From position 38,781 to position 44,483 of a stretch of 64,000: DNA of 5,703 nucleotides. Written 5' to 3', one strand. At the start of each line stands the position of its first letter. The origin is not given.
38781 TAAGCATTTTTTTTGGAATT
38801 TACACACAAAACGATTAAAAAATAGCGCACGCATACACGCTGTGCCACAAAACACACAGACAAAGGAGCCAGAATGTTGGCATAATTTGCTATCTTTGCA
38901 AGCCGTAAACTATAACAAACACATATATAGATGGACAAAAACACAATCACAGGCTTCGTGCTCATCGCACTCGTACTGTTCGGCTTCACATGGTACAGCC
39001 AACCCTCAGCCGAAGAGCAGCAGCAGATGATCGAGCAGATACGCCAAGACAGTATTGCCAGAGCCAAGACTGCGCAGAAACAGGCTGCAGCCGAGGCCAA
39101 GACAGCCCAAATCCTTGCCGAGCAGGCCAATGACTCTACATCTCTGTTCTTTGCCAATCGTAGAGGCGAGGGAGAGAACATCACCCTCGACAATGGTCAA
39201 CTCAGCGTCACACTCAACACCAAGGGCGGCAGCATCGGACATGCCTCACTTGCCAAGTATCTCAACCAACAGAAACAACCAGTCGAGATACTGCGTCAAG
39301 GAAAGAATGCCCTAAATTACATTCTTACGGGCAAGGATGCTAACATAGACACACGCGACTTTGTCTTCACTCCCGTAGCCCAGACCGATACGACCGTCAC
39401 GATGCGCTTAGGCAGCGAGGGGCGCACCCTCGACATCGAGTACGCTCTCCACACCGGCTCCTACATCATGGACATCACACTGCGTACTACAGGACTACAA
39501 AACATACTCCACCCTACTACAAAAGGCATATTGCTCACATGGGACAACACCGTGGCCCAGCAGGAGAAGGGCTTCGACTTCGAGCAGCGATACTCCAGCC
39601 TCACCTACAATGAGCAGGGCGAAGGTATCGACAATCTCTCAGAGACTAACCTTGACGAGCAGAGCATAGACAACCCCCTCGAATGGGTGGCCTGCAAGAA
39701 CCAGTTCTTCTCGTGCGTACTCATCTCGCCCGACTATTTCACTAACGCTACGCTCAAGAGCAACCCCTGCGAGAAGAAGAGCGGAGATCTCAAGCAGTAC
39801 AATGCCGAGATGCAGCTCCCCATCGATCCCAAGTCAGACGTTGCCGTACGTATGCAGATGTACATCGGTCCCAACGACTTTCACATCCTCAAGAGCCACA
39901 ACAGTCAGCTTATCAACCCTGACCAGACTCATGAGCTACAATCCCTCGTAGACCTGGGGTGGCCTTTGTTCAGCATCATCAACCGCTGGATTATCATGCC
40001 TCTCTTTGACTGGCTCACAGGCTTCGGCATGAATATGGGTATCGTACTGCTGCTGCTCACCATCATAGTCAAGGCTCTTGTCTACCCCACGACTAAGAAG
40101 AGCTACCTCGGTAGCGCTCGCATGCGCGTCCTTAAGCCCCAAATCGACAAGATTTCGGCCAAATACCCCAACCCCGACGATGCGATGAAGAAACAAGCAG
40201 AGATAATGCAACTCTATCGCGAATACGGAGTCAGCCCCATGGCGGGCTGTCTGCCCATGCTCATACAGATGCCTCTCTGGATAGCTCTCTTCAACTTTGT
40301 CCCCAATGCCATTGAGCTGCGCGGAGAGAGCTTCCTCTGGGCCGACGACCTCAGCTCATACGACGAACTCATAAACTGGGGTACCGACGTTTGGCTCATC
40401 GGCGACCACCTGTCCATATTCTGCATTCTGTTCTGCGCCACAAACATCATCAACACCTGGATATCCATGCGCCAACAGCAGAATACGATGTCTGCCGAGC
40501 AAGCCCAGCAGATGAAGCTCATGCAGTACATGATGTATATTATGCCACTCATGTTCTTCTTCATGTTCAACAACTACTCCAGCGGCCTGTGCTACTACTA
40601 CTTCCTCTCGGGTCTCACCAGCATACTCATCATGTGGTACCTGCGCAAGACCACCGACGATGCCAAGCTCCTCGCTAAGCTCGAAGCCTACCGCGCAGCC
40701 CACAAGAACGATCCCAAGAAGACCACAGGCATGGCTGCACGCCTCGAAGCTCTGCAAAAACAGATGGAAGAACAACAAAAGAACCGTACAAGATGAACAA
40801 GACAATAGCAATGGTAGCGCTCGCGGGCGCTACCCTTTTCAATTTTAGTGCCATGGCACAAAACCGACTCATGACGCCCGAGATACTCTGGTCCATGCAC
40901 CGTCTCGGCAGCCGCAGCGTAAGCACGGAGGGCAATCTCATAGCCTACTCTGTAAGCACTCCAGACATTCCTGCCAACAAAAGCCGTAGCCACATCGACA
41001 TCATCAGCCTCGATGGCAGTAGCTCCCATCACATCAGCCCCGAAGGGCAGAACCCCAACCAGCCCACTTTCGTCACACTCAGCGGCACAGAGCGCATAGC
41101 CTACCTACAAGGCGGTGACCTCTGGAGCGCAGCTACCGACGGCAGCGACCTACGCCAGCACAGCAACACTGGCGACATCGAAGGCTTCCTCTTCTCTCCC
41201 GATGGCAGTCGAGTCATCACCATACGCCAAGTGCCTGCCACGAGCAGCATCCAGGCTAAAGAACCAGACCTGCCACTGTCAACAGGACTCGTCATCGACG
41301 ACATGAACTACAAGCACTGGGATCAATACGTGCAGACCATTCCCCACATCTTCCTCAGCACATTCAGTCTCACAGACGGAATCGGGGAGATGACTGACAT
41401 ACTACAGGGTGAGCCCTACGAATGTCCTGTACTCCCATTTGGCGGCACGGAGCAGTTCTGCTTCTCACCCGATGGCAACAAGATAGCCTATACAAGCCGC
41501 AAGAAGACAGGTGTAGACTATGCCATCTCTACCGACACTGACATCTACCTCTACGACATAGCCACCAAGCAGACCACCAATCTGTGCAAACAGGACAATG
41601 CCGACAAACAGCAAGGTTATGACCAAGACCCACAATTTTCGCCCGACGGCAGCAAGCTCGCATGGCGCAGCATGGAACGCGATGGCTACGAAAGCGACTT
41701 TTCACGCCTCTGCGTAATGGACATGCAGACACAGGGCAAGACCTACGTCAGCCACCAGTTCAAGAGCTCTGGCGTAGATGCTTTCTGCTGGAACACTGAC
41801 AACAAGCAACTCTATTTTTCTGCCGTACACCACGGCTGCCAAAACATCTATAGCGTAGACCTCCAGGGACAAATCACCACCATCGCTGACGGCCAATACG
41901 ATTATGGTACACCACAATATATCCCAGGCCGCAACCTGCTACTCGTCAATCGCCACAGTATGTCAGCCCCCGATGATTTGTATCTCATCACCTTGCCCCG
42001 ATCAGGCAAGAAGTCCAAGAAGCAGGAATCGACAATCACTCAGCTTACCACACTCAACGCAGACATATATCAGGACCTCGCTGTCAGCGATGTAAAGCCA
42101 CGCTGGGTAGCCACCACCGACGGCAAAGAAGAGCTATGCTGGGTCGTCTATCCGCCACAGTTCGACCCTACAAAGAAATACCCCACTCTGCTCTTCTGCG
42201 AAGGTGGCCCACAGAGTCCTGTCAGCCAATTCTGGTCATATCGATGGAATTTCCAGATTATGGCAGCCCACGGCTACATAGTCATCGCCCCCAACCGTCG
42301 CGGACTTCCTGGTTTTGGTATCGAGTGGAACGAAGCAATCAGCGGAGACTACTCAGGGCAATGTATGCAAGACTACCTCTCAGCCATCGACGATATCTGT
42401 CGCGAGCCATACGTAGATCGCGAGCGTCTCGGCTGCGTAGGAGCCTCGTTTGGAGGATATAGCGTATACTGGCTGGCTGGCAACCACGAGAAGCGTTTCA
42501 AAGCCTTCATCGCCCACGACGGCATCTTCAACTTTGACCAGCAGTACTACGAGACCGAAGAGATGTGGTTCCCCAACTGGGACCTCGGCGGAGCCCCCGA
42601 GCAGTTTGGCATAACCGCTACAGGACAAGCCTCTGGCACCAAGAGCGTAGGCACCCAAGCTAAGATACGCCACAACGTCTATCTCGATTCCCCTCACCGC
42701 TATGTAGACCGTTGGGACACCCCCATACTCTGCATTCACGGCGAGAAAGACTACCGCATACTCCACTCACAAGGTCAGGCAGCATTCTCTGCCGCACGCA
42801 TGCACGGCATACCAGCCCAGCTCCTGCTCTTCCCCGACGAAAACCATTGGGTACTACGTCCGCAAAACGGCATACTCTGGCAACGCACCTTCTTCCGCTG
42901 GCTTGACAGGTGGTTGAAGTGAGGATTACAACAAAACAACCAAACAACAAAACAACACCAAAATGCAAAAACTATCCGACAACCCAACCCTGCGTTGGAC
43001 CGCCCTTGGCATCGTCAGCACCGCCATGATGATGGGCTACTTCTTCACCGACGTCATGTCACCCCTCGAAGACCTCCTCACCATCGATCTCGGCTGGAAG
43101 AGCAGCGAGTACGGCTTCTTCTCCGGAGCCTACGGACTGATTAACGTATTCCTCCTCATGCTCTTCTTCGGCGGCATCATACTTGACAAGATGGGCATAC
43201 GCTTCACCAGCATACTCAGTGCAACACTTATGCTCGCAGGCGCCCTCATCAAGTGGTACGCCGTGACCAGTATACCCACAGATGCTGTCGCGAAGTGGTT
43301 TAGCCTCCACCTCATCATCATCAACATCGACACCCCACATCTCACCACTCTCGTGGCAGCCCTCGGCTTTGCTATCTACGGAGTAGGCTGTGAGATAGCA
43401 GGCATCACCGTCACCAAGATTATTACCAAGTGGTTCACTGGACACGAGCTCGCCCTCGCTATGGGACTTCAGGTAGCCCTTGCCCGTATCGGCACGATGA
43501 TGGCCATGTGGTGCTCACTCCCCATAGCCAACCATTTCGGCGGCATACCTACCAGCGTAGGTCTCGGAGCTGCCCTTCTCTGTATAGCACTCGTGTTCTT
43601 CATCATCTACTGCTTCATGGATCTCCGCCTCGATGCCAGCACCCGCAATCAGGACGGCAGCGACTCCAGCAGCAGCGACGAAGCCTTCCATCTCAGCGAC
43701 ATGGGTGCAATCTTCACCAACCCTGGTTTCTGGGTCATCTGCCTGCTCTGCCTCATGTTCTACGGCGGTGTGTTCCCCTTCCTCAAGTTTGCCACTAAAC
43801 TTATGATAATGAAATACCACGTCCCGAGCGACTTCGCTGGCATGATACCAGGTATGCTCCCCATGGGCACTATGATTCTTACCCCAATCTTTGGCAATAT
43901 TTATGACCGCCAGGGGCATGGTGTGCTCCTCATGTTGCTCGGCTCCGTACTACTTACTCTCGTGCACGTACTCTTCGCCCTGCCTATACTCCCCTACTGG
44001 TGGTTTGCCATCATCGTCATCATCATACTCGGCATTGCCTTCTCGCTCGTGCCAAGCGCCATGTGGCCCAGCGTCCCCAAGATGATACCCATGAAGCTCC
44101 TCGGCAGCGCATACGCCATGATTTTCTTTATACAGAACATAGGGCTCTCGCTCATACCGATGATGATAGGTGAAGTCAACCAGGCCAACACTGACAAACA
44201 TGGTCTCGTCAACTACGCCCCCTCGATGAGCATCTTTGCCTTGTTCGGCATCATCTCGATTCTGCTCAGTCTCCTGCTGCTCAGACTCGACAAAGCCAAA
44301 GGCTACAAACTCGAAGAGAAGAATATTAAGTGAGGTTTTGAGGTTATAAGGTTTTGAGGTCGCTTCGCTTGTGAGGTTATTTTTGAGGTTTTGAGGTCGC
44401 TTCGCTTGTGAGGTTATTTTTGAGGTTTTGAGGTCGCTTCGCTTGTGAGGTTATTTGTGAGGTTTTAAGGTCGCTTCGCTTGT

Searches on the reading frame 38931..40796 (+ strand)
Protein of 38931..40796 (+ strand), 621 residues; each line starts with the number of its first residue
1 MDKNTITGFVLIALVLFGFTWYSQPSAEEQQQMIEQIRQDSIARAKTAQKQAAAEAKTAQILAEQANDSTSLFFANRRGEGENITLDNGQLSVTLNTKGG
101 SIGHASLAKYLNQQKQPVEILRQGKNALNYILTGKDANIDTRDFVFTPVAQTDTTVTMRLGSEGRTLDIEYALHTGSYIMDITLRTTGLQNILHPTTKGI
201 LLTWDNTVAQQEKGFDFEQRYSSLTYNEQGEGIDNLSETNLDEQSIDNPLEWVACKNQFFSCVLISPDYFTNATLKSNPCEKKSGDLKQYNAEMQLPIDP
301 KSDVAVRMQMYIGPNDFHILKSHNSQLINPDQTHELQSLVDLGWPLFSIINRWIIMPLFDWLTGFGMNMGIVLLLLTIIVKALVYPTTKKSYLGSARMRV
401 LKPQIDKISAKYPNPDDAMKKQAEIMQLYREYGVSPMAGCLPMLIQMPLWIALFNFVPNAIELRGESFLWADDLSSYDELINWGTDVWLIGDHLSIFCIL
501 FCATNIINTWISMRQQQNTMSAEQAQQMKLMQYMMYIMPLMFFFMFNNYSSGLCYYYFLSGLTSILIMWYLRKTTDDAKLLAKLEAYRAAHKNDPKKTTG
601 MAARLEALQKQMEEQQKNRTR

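Call 16: search_protein_families(library=pfam, proteins=[window:38931-40796:+])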
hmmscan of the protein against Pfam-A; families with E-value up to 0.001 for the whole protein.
window:38931-40796:+ (621 aa): 2 families
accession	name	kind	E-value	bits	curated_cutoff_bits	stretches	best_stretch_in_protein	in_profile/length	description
PF02096.25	60KD_IMP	-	9.8e-49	165.9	35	1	370-573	2-163/163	60Kd inner membrane protein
PF14849.12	YidC_periplas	-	1.5e-27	97.7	24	1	84-354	2-280/283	YidC periplasmic domain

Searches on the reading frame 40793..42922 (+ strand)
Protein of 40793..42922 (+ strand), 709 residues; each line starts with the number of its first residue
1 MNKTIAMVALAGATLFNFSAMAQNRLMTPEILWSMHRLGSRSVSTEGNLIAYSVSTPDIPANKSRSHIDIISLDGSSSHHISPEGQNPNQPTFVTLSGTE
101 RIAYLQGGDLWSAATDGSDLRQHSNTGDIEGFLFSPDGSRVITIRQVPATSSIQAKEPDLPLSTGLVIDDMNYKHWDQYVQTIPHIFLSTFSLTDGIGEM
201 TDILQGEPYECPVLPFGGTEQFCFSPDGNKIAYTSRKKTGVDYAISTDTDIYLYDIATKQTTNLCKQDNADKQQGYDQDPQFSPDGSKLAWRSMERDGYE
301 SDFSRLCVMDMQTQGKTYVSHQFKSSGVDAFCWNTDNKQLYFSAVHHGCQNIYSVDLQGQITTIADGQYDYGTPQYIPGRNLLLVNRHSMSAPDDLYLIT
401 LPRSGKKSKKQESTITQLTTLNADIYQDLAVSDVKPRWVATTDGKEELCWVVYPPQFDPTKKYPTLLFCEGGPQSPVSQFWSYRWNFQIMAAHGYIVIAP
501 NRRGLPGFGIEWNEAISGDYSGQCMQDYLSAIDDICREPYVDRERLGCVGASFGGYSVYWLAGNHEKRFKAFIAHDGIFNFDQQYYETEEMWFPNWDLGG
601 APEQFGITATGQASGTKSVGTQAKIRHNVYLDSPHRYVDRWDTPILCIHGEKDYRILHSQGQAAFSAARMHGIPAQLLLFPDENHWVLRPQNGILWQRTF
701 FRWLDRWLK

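Call 16: search_protein_families(library=pfam, proteins=[window:40793-42922:+])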
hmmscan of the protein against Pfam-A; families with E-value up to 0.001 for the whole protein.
window:40793-42922:+ (709 aa): 9 families
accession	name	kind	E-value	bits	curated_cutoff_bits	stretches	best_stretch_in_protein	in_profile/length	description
PF00326.27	Peptidase_S9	-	6.1e-48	163.6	22.6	1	481-709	1-211/213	Prolyl oligopeptidase family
PF07676.18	PD40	-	6.2e-12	45.6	20.9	0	224-252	16-37/38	WD40-like Beta Propeller Repeat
PF00561.26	Abhydrolase_1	-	1.3e-07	32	25.8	1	464-585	1-116/245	alpha/beta hydrolase fold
PF00930.27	DPPIV_N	-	2.3e-07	30.3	22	1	247-371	208-330/354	Dipeptidyl peptidase IV (DPP IV) N-terminal region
PF02129.25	Peptidase_S15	-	9.1e-07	29.3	23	1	452-599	9-151/262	X-Pro dipeptidyl-peptidase (S15 family)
PF01738.24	DLH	-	7.9e-06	26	21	0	521-691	74-192/217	Dienelactone hydrolase family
PF08450.18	SGL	-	4.8e-05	23.5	26.3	1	225-360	39-168/246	SMP-30/Gluconolactonase/LRE-like region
PF25174.1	Beta-prop_THOC3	-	9.9e-05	21.9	305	0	244-356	64-159/272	THOC3 beta-propeller domain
PF20434.5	BD-FAE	-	0.00034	20.6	26.8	1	541-663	86-210/215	BD-FAE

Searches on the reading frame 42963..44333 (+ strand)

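Call 16: search_protein_families(library=pfam, proteins=[window:42963-44333:+])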
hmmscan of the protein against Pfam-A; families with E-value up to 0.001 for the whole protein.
window:42963-44333:+ (456 aa): 1 family
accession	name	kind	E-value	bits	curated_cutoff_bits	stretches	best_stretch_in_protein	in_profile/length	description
PF07690.21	MFS_1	-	2.1e-26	93.1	33.4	1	21-399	4-347/347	Major Facilitator Superfamily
